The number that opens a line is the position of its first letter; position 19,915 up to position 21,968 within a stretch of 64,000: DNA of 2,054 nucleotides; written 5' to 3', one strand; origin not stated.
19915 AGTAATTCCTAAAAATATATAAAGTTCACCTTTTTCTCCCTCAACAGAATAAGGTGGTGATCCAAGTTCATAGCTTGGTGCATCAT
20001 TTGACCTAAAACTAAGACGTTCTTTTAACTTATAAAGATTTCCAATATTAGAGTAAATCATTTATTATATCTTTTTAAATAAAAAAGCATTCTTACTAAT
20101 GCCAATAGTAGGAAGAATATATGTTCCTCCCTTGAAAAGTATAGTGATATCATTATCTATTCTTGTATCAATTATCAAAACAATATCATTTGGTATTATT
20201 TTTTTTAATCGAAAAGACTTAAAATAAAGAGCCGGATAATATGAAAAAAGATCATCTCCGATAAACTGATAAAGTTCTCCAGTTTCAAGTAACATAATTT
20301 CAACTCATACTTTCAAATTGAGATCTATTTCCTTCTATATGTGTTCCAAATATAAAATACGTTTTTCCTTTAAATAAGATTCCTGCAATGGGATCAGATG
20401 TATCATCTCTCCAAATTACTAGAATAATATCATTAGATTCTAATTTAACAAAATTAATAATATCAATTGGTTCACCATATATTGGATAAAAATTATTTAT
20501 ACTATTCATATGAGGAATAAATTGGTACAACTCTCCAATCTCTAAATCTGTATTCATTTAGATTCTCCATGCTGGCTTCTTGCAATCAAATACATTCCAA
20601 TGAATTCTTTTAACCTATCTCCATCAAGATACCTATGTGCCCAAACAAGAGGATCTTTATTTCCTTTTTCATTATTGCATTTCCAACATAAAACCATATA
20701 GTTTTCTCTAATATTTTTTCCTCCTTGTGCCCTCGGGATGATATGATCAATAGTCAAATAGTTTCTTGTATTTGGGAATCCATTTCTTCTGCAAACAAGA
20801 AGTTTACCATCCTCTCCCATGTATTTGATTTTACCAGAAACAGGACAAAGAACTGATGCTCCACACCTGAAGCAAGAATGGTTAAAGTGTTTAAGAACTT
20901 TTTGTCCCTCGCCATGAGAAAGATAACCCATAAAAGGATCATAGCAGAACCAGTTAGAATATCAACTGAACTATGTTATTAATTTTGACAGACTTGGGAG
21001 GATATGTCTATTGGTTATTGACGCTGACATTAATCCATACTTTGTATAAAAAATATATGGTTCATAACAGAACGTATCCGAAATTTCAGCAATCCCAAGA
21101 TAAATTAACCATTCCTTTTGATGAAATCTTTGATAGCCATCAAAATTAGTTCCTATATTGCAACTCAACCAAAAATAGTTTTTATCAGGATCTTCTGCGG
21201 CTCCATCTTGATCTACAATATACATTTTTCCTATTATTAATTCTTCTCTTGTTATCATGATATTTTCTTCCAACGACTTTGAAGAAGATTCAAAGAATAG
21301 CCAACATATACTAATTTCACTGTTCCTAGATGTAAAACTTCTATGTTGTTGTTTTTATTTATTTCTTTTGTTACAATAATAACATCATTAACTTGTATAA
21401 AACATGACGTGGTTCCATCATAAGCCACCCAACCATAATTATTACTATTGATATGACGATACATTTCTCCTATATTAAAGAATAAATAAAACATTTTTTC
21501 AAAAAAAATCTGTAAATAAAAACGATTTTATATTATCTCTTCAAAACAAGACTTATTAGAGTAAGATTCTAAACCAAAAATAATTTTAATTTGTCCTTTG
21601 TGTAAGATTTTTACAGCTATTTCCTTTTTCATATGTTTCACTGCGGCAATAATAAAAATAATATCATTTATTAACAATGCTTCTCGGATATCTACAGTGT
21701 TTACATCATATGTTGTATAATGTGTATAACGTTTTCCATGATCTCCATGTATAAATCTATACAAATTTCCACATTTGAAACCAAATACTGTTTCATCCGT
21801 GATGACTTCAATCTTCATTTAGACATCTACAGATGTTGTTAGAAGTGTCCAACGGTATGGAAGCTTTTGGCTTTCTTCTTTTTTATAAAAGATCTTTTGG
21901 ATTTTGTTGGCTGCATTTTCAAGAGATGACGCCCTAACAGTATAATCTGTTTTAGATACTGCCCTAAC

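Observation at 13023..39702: Expansion of at least 30 paralogs of an unassigned small-protein family (GxLY ... DWLIYLG ... FLxKG ... FxxIS)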

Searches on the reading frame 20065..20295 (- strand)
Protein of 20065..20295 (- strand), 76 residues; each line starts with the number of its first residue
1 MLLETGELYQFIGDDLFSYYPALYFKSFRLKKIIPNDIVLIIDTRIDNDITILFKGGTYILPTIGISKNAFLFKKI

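Call 7: search_protein_families(library=pfam, max_evalue=1, proteins=[window:20065-20295:-])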
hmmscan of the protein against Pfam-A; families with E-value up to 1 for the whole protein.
window:20065-20295:- (76 aa): 0 families

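Call 8: search_protein_families(library=phrogs, max_evalue=1, proteins=[window:20065-20295:-])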
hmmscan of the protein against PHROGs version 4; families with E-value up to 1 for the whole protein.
window:20065-20295:- (76 aa): 0 families

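Call 40: search_dna_similar(query=window:20065-20295:-, collection=phages, mode=protein, max_evalue=1, max_rows=20)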
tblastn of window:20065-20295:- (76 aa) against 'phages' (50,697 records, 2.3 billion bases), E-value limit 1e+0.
No match.

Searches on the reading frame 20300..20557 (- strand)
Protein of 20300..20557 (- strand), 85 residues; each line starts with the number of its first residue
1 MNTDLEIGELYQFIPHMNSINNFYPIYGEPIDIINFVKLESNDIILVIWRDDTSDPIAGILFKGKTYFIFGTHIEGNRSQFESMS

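Call 7: search_protein_families(library=pfam, max_evalue=1, proteins=[window:20300-20557:-])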
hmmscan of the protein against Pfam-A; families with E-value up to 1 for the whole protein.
window:20300-20557:- (85 aa): 0 families

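Call 8: search_protein_families(library=phrogs, max_evalue=1, proteins=[window:20300-20557:-])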
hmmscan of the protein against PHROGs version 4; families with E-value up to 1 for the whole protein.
window:20300-20557:- (85 aa): 0 families

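Call 12: find_homologous_proteins(query=A1, max_evalue=0.01)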
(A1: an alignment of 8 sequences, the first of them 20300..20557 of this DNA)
Query A1 (8 sequences) (85 aa, profile of the alignment): 7 proteins with E <= 0.01 among 159 candidates.
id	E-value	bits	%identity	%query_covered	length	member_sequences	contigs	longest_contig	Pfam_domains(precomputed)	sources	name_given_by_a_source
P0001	2.1e-22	97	100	100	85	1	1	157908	-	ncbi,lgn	-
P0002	7.9e-22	95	30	93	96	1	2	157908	-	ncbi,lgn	-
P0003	4.1e-19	87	-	-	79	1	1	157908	-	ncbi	-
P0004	1.5e-18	85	27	71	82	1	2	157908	-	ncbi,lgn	-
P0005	5.6e-16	77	-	-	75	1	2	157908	-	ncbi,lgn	-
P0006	3.3e-12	64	39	32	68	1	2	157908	-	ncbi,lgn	-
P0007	4.5e-10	58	-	-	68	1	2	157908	-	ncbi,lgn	-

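Call 14: find_encoding_contigs(protein=P0001, flank=10000, max_places=4)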
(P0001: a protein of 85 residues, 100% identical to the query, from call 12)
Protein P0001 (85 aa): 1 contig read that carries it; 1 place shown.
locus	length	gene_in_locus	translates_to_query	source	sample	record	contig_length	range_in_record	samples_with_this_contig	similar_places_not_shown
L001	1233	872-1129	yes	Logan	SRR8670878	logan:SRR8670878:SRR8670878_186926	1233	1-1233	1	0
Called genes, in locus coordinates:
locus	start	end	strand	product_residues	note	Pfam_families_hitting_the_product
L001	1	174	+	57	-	?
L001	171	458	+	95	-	-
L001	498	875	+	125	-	PF01844:HNH, PF14279:HNH_5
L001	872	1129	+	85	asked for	-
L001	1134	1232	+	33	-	?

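Call 15: list_cluster_members(proteins=[P0001, P0002, P0004])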
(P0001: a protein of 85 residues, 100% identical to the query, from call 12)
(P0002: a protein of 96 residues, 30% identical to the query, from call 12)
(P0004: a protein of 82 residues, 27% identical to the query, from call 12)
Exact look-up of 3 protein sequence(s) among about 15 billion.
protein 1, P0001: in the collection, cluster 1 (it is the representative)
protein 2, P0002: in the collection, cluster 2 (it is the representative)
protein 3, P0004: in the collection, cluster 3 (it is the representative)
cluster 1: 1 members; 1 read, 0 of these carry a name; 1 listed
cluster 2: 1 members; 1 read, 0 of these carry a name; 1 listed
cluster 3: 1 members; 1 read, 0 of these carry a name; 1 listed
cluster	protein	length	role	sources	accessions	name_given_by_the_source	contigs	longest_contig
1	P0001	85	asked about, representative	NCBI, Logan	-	-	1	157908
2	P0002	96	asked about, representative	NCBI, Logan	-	-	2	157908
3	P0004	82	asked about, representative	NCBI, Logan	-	-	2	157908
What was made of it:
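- Tried and rejected: The cluster look-up gave no accession or name for the phage (call 15).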

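Call 18: search_protein_representatives(alignment_id=A1)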
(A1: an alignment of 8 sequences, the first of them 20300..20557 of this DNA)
Query: 8 sequences, 82 profile positions. Proteins with E-value up to 0.001 (for the whole library): 9; up to 1e-10: 7; up to 1e-30: 0. The best 9 are listed.
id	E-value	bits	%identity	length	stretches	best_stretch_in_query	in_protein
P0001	6.8e-23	97.0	-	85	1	1-82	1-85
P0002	2.5e-22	95.2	-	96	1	2-81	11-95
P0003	1.3e-19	86.5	-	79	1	2-82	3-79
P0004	4.6e-19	84.8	-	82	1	5-81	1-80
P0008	6.8e-19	84.2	-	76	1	4-81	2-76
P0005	1.8e-16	76.5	-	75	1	2-82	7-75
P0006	1.1e-12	64.4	-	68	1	1-82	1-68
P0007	1.4e-10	57.5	-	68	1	5-80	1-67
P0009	2.7e-04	37.4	-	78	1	5-66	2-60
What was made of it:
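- Nothing else was found in 1.84 billion representative proteins (call 18).
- Tried and rejected: It found one outside protein, P0009 (call 18).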

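Call 23: find_encoding_contigs(protein=P0009, flank=10000, max_places=6)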
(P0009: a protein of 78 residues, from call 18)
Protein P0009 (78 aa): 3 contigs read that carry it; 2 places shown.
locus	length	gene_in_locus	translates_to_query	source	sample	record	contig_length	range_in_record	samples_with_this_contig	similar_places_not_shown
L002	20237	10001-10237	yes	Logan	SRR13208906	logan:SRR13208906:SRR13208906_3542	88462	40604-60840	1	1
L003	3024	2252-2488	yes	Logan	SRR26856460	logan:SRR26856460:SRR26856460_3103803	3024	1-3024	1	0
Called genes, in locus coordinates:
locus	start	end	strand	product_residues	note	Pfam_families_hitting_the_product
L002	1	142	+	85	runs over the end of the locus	-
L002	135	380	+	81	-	-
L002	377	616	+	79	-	-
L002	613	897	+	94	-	-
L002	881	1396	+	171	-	-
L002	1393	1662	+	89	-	-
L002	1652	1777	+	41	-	-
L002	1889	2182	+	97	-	-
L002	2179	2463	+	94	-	-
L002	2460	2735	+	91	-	-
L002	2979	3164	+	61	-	-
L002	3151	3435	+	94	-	-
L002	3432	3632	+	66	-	-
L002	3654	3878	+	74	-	-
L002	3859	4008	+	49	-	-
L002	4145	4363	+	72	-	-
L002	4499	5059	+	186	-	-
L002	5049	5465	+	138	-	-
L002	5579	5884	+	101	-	-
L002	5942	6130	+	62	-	-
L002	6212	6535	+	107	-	-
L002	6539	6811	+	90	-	-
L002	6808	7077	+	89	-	-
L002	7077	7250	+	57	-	-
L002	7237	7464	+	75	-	-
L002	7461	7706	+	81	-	-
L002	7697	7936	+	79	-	-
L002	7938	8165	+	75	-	-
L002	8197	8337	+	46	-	-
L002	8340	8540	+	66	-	-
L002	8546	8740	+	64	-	-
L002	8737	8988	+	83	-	-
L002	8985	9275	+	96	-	-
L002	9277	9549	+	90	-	-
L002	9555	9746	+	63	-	-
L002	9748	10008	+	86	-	-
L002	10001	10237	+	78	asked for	-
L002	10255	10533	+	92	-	-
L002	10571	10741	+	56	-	-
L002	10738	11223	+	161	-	PF03013:Pyr_excise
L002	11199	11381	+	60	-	-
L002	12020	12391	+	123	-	-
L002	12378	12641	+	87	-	-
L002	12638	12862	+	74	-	-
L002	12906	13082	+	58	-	-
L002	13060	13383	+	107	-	-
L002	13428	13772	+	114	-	-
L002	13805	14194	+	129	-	PF00383:dCMP_cyt_deam_1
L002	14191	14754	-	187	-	-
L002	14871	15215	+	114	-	-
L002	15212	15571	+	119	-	-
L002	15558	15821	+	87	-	-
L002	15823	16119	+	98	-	-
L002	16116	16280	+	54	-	-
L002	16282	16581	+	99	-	-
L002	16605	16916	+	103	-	-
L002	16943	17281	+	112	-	-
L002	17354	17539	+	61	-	-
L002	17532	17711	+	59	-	-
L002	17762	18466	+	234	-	-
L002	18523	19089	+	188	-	-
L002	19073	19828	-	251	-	PF01541:GIY-YIG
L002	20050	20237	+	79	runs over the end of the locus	-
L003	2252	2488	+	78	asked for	-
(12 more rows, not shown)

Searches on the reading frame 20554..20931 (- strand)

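Call 37: search_protein_families(library=pfam, max_evalue=0.01, proteins=[window:20554-20931:-])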
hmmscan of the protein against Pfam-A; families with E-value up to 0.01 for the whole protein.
window:20554-20931:- (125 aa): 3 families
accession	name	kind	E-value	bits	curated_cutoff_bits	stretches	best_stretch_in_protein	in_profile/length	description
PF01844.29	HNH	-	9.8e-13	48.5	21.4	1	47-92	4-47/47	HNH endonuclease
PF14279.12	HNH_5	-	1.4e-10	41.4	27.5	1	56-92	10-46/56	HNH endonuclease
PF13395.12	HNH_4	-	0.00022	21.6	22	1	57-94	16-53/54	HNH endonuclease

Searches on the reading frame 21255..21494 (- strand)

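Call 7: search_protein_families(library=pfam, max_evalue=1, proteins=[window:21255-21494:-])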
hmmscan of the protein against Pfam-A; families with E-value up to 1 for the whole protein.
window:21255-21494:- (79 aa): 2 families
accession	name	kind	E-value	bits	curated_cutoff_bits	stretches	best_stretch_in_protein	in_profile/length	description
PF01107.23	MP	-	0.039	14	23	1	15-62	40-84/191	Viral movement protein (MP)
PF08127.18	Propeptide_C1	-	0.89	10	32.7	1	13-24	7-18/40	Peptidase family C1 propeptide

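Call 8: search_protein_families(library=phrogs, max_evalue=1, proteins=[window:21255-21494:-])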
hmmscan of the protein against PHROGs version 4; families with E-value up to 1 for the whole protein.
window:21255-21494:- (79 aa): 0 families

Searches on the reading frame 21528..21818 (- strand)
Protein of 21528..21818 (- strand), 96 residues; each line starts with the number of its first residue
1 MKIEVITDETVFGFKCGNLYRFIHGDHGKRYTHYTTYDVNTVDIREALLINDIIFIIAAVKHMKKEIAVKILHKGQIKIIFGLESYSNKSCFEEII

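Call 7: search_protein_families(library=pfam, max_evalue=1, proteins=[window:21528-21818:-])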
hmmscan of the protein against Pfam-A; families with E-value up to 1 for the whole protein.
window:21528-21818:- (96 aa): 0 families

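Call 8: search_protein_families(library=phrogs, max_evalue=1, proteins=[window:21528-21818:-])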
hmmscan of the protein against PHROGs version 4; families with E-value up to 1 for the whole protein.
window:21528-21818:- (96 aa): 2 families
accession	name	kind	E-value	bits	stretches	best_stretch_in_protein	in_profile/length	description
phrog_21706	-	unknown function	0.043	14.7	1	8-45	15-52/77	-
phrog_36932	-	unknown function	0.067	14.6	0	52-93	8-50/102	-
